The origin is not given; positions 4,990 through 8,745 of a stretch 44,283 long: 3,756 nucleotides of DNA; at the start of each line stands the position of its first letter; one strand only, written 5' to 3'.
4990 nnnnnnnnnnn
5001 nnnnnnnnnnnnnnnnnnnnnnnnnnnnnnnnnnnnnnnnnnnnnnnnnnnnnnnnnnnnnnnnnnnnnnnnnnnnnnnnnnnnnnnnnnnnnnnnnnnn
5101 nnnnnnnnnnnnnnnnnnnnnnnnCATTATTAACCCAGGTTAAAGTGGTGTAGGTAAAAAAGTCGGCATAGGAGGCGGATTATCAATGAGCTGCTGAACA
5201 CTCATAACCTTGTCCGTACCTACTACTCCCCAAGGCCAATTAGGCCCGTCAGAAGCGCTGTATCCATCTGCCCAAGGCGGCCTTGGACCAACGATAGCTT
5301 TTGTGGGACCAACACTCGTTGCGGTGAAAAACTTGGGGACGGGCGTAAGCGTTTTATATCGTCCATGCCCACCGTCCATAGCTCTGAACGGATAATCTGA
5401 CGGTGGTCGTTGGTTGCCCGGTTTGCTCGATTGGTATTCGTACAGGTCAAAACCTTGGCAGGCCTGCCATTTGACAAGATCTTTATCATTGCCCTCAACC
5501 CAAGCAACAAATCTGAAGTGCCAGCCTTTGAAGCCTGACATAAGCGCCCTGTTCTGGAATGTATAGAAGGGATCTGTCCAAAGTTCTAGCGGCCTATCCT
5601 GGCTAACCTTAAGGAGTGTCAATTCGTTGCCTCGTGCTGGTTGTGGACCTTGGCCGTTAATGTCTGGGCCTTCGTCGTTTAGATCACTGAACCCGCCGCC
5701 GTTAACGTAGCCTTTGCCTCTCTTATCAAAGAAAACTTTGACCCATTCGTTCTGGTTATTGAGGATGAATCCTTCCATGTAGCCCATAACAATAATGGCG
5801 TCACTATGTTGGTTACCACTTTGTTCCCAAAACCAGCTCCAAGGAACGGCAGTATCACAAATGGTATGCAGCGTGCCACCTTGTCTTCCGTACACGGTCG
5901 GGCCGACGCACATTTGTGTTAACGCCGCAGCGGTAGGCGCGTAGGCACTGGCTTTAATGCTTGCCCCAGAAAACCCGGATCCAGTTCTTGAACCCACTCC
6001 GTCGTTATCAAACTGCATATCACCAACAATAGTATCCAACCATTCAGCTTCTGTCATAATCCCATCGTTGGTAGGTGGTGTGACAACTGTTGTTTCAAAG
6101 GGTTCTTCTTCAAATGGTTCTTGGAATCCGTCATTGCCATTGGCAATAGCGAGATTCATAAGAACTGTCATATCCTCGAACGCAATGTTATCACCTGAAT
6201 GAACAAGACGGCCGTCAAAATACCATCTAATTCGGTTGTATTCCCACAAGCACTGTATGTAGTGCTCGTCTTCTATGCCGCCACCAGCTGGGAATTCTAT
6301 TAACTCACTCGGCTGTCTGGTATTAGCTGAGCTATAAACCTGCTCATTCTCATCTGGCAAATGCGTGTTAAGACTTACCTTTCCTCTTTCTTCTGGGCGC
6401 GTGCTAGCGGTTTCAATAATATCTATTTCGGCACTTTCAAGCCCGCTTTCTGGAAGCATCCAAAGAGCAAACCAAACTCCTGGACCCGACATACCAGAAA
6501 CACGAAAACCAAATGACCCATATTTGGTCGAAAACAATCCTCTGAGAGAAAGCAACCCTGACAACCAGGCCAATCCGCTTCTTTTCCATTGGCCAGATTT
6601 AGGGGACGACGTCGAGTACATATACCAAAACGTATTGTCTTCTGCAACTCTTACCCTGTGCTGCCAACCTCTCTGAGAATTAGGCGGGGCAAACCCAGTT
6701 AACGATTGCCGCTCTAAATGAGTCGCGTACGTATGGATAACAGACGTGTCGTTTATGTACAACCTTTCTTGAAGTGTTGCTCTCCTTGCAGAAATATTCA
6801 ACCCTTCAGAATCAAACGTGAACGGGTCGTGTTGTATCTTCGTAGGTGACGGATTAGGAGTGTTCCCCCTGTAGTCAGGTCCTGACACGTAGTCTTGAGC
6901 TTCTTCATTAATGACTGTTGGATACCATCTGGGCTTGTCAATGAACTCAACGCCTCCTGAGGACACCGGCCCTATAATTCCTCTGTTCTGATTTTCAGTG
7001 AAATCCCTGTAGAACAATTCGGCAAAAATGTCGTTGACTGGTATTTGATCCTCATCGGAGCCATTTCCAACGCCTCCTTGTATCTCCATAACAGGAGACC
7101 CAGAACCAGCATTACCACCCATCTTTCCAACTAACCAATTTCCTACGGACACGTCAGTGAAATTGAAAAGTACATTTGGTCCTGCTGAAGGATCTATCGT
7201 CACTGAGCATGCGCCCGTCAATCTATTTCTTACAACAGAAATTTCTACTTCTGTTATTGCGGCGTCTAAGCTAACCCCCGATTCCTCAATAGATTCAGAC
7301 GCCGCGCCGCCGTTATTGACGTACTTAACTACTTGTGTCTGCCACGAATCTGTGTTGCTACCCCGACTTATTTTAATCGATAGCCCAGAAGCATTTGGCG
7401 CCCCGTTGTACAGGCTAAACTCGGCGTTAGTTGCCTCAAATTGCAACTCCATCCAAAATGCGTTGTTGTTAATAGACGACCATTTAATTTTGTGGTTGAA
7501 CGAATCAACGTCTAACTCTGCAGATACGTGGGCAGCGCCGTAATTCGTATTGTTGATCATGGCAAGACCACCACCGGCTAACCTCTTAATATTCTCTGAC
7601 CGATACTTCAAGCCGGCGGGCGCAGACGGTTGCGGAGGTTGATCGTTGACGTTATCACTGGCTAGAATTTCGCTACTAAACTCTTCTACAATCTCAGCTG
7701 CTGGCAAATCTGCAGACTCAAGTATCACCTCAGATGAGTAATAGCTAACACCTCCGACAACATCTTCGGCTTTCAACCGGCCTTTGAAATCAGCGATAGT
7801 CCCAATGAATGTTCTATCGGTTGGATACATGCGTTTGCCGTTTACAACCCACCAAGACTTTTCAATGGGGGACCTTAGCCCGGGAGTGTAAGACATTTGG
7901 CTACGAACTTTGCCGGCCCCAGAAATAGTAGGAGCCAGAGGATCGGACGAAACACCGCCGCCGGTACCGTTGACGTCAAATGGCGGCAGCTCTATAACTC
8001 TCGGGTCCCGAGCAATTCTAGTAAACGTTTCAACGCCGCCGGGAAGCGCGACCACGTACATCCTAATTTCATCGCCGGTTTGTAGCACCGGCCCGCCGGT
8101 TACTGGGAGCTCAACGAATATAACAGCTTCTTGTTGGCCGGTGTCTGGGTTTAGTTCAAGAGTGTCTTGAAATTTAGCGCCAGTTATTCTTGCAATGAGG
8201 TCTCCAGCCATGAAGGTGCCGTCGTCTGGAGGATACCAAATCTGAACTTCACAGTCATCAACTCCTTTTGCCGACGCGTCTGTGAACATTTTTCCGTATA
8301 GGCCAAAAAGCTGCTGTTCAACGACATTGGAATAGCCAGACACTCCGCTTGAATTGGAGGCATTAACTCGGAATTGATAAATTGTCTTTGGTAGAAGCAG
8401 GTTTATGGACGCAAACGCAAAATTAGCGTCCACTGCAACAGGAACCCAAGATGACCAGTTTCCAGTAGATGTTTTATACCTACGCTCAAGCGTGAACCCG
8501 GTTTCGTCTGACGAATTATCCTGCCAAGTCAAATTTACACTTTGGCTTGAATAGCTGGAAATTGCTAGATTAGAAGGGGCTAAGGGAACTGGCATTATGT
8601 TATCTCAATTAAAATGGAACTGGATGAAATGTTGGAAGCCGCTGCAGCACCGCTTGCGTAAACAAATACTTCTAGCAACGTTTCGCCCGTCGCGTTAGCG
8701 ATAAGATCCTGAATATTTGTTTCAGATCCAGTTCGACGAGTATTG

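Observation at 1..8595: Three consecutive tail proteins with three different carbohydrate-active folds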

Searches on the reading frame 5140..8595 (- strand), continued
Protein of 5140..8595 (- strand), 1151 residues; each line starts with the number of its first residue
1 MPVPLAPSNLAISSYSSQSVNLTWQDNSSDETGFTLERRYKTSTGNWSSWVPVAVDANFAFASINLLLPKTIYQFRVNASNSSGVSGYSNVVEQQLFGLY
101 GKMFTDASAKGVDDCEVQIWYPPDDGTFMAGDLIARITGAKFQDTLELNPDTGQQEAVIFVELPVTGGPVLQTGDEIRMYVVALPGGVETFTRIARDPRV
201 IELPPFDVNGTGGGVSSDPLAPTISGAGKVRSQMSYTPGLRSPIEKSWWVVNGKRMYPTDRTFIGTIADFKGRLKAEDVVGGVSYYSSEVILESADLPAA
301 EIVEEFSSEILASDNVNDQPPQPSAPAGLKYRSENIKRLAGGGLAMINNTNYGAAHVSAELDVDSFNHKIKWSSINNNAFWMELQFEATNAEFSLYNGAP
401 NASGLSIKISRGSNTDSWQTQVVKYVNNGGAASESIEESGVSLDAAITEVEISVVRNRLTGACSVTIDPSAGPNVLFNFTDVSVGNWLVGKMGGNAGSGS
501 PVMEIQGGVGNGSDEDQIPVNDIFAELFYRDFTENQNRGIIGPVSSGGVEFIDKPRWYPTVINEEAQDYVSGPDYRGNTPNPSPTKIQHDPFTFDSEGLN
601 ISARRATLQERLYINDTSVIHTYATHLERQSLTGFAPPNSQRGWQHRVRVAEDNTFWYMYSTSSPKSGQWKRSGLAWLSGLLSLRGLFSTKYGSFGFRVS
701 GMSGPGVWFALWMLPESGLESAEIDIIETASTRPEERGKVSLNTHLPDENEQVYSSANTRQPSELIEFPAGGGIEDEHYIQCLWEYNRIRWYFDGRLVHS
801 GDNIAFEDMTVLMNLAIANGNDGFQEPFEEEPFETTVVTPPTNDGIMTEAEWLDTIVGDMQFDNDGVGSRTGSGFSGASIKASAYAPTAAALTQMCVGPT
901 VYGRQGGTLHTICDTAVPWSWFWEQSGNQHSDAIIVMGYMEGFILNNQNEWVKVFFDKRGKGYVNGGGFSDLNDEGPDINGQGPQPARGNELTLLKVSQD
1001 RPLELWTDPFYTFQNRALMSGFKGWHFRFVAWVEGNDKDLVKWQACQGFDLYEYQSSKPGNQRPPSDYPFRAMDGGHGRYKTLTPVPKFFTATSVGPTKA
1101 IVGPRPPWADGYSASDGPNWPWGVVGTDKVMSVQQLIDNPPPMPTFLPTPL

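Call 27: search_protein_families(library=pfam, proteins=[P0007], max_evalue=0.01)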
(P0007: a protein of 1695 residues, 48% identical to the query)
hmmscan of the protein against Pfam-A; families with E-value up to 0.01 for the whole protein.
P0007 (1695 aa): 4 families
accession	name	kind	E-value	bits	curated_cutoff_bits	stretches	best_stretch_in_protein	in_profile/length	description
PF00041.27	fn3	-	1.1e-09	38.8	25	1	6-94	2-83/84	Fibronectin type III domain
PF00722.28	Glyco_hydro_16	-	2.6e-05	24.2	22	1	690-802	42-138/175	Glycosyl hydrolases family 16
PF25059.1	FN3_DSCAM-DSCAML_C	-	0.00026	21.7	39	1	23-89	12-74/89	DSCAM/DSCAML C-terminal Fn3-like domain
PF16656.11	Pur_ac_phosph_N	-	0.0063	17.5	30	0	9-96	5-93/93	Purple acid Phosphatase, N-terminal domain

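Call 37: find_encoding_contigs(protein=P0007, flank=10000, max_places=3)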
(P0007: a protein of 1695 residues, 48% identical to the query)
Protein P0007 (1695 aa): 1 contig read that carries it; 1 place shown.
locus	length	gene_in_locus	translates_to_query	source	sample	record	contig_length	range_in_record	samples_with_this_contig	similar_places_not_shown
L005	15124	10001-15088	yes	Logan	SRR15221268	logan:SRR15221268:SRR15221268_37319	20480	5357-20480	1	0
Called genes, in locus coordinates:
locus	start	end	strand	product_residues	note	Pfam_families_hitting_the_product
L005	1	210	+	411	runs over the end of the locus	PF05065:Phage_capsid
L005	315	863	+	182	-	-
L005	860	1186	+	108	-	PF05521:Phage_HCP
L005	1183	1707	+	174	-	PF04883:HK97-gp10_like (faint)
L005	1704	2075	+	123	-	PF11367:Tail_completion_gp17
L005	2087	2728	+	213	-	PF08813:Phage_tail_3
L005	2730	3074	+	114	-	-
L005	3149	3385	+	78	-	PF06223:Phage_tail_T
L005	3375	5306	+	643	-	-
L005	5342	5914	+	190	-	-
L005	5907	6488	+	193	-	-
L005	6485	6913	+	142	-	PF22262:DUF6950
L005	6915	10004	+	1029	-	PF13550:Phage-tail_3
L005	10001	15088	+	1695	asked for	PF00041:fn3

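Call 38: find_encoding_contigs(protein=P0005, flank=10000, max_places=3)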
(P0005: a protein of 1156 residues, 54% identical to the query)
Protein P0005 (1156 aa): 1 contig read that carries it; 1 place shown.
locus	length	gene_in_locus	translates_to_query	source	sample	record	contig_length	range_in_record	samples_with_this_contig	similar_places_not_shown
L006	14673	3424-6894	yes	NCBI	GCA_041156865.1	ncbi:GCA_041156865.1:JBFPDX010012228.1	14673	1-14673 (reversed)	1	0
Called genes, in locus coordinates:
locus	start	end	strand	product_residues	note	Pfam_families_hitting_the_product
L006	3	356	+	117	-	?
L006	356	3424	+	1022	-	PF13550:Phage-tail_3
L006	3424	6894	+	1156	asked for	PF00041:fn3, PF00722:Glyco_hydro_16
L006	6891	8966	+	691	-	-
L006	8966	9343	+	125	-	-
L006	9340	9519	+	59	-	-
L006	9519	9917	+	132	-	-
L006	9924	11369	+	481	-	-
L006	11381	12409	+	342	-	-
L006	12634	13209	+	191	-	-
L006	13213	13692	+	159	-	-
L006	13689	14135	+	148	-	PF00959:Phage_lysozyme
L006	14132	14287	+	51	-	-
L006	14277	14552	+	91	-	-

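Call 44: search_dna_similar(query=window:5143-8595:-, collection=phages, mode=protein, max_rows=15, max_evalue=0.001)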
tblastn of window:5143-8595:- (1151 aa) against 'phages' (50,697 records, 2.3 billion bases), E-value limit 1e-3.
No match.

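Call 53: search_protein_families(library=ncbifam, proteins=[window:5143-8595:-], max_evalue=0.01)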
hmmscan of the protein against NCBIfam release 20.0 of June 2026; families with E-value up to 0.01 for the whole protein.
window:5143-8595:- (1151 aa): 2 families
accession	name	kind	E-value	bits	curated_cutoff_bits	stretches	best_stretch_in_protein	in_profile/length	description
NF052454.1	BtaGlycanEglC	equivalog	1.2e-11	44.2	700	1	671-818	296-432/459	endo-1,3-1,4-beta-glycanase EglC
NF047856.1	BGlucanaseBglS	equivalog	0.0034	16.9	300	1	781-830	171-221/237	beta-glucanase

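Call 68: predict_structure(alignment_id=A5)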
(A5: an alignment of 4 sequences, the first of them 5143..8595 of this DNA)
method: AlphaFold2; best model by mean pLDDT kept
length: 1151 residues; sequences in the alignment: 4
mean_pLDDT: 36.6   pTM: 0.28
mean pLDDT of the five models: 36.6, 32.3, 30.6, 29.9, 26.2
residues with pLDDT >= 90: 1; 70-90: 98; 50-70: 167; < 50: 885
segments of 3 or more residues with pLDDT < 50: 107-110, 122-132, 181-197, 207-367, 388-403, 427-433, 493-1151
pLDDT, mean of each block of 10 residues (from residue 1): 65 74 65 75 77 59 72 82 72 80 56 54 40 55 55 55 58 59 36 45 52 24 22 23 26 27 29 32 30 26 22 24 26 30 25 38 47 55 53 31 60 65 57 59 68 62 73 75 53 40 40 27 26 25 24 21 24 22 25 26 29 27 26 27 30 31 31 30 27 29 25 28 26 30 26 28 27 27 28 27 27 26 23 28 30 30 26 22 24 26 22 24 26 27 29 29 24 22 24 27 26 24 23 23 23 24 24 22 22 23 31 33 26 32 28 26
secondary structure, 60 per line:
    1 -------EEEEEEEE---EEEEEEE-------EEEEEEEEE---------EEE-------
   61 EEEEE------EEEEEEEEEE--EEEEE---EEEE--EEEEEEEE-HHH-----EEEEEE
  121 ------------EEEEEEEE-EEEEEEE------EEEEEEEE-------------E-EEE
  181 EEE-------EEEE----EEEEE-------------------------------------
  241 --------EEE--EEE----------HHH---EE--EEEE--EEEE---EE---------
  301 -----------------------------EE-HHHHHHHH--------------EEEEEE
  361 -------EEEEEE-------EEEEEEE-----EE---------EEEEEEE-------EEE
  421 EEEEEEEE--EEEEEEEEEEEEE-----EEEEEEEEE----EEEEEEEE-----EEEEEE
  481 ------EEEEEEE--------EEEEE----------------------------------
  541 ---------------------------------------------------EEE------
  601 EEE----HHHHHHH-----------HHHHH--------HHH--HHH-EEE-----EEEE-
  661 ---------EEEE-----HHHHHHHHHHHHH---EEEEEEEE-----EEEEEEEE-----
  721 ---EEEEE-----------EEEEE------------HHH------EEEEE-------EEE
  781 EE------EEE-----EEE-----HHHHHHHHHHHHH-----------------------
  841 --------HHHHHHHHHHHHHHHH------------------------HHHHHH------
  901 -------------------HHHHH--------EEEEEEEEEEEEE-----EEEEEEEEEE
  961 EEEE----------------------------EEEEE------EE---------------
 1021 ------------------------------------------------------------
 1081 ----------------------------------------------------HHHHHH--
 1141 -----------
elements in order (helices of 4 or more, strands of 3 or more residues): E8-15 E19-25 E33-41 E51-53 E61-65 E72-81 E84-88 E92-95 E98-105 E115-120 E133-140 E142-148 E155-162 E178-183 E191-194 E199-203 E249-251 E254-256 E277-280 E283-286 H333-340 E355-360 E368-373 E381-387 E404-410 E418-428 E431-443 E449-457 E462-469 E475-480 E487-493 E502-506 E592-594 E601-603 H608-614 H626-630 E648-650 E656-659 E670-673 H679-691 E695-702 E708-715 E724-728 E740-744 E766-770 E778-782 E789-791 E797-799 H805-817 H849-864 H889-894 H920-924 E933-945 E951-964 E993-997 H1133-1138

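Call 76: find_related_loci(query=A5, collection=viral_contigs, flank=10000)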
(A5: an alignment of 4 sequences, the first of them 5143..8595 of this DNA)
Query A5 (1151 aa) in viral_contigs; peptide patterns used: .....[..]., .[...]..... (x = any residue, [..] = any of these).
31 stretches matched a pattern, but none encodes a relative of the query by tblastn (E <= 1e-3).

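Call 77: find_related_loci(query=A5, collection=metagenome_contigs, flank=10000)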
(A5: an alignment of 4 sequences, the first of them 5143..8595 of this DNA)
Query A5 (1151 aa) in metagenome_contigs; peptide patterns used: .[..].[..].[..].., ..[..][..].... (x = any residue, [..] = any of these).
599 stretches matched a pattern (row limit reached: there are more); 258 encode a relative of the query (tblastn E <= 1e-3); the best 80 are kept; 80 distinct loci.
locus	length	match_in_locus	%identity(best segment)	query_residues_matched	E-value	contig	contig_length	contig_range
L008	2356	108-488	37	3-132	2e-16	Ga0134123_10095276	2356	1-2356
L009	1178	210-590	37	3-132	6e-17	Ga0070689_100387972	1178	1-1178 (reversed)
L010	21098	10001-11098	46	2-91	3e-14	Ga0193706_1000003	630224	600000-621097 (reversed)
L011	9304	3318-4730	52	2-90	3e-14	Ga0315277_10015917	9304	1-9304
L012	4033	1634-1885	51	4-90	8e-14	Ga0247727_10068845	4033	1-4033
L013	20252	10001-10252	48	4-90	9e-14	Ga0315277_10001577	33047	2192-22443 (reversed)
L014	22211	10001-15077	46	2-98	2e-13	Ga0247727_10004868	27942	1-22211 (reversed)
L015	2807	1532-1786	43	3-90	2e-13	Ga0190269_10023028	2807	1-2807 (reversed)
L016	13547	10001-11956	49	2-90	4e-13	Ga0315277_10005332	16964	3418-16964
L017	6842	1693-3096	49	2-90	5e-13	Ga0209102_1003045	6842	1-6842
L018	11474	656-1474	47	2-93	6e-13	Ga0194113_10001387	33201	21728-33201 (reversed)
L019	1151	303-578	44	4-98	3e-13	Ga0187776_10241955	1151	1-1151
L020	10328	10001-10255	50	2-90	8e-13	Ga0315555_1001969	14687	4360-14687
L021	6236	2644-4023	48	2-90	9e-13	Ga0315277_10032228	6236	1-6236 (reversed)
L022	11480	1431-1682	48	4-90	1e-12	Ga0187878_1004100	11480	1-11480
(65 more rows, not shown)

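Call 78: search_protein_families(library=pfam, proteins=[L006:9924-11369:+, L006:11381-12409:+], max_evalue=0.01)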
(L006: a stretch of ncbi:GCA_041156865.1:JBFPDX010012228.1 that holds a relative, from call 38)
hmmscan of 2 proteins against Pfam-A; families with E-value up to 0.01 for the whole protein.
L006:9924-11369:+ (481 aa): 0 families

L006:11381-12409:+ (342 aa): 0 families

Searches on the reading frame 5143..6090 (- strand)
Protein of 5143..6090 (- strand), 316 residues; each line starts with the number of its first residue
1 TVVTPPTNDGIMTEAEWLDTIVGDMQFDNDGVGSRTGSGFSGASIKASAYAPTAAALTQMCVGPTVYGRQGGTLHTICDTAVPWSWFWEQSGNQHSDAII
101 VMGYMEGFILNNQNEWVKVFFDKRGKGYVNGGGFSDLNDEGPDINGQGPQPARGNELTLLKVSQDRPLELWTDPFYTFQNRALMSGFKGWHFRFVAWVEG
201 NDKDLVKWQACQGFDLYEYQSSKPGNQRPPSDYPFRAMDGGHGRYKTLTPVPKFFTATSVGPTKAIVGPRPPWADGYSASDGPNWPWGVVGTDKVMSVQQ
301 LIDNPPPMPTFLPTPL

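Call 74: search_solved_structures(query=A7, max_evalue=10)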
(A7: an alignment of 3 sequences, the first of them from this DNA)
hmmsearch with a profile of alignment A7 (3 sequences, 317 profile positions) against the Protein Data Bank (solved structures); distinct sequences matched with E-value up to 10: 2.
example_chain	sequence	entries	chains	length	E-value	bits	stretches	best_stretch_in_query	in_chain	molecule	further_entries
6f24_A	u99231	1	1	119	1.1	11.6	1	247-312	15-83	C-terminal PH domain from PfAPH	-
2amu_A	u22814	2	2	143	1.2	11.5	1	114-166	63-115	Putative superoxide reductase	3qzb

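Call 96: search_protein_families(library=pfam, proteins=[window:5143-6090:-], max_evalue=1)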
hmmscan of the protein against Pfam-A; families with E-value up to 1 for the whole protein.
window:5143-6090:- (316 aa): 1 family
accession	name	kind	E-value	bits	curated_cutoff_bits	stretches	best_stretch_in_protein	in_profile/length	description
PF08239.17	SH3_3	-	0.12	13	27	1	109-132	27-51/54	Bacterial SH3 domain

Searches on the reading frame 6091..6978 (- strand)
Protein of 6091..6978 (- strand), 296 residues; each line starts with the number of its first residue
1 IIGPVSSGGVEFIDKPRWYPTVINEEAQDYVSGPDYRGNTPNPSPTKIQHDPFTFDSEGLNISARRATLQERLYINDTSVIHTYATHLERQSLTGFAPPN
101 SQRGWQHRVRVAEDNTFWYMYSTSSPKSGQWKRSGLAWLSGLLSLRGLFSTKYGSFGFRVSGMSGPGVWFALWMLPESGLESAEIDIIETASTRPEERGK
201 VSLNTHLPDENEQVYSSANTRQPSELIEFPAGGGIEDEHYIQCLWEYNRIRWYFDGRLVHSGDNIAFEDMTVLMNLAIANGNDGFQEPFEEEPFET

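Call 73: search_solved_structures(query=A6, max_evalue=0.1, show_alignments=2)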
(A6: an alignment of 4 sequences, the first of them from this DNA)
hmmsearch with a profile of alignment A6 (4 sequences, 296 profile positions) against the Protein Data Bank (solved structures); distinct sequences matched with E-value up to 0.1: 34.
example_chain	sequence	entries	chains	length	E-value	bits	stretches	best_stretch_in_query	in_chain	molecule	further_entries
4dfs_A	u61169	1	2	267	3.3e-09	39.3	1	137-261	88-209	Glycoside hydrolase, family 16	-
3azx_A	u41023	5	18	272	3.5e-09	39.2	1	137-261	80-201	Laminarinase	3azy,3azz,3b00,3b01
6jh5_A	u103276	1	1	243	4.1e-08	35.7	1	135-286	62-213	LamCAT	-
3iln_A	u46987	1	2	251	8.2e-08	34.7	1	135-259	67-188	Laminarinase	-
6jhj_A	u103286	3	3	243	2.7e-07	33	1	135-286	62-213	LamCAT | laminarinase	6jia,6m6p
8va4_A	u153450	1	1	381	2e-06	30.1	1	132-257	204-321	Glycoside hydrolase family 16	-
3atg_A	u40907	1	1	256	2.3e-06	29.9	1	136-261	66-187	GLUCANASE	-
9vmv_A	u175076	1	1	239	4.2e-06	29.1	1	136-261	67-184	Beta-1,3-glucanase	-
9voq_A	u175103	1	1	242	4.4e-06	29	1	136-261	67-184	Beta-1,3-glucanase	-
4crq_A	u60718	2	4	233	6.5e-06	28.5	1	134-259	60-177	ENDO-1,3-BETA-GLUCANASE, FAMILY GH16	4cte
6xof_A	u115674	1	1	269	1.8e-05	27.1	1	133-224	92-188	GH16 family protein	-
9voo_A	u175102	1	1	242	2e-05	26.9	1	136-261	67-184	Hydrolase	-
7wwc_A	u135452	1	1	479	9.2e-05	24.7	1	137-206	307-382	beta-1,3(4)-glucanase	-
7ww4_A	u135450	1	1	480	9.2e-05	24.7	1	137-206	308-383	beta-1,3(4)-glucanase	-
6xqf_A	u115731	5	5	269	0.0001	24.5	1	133-223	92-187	GH16 family protein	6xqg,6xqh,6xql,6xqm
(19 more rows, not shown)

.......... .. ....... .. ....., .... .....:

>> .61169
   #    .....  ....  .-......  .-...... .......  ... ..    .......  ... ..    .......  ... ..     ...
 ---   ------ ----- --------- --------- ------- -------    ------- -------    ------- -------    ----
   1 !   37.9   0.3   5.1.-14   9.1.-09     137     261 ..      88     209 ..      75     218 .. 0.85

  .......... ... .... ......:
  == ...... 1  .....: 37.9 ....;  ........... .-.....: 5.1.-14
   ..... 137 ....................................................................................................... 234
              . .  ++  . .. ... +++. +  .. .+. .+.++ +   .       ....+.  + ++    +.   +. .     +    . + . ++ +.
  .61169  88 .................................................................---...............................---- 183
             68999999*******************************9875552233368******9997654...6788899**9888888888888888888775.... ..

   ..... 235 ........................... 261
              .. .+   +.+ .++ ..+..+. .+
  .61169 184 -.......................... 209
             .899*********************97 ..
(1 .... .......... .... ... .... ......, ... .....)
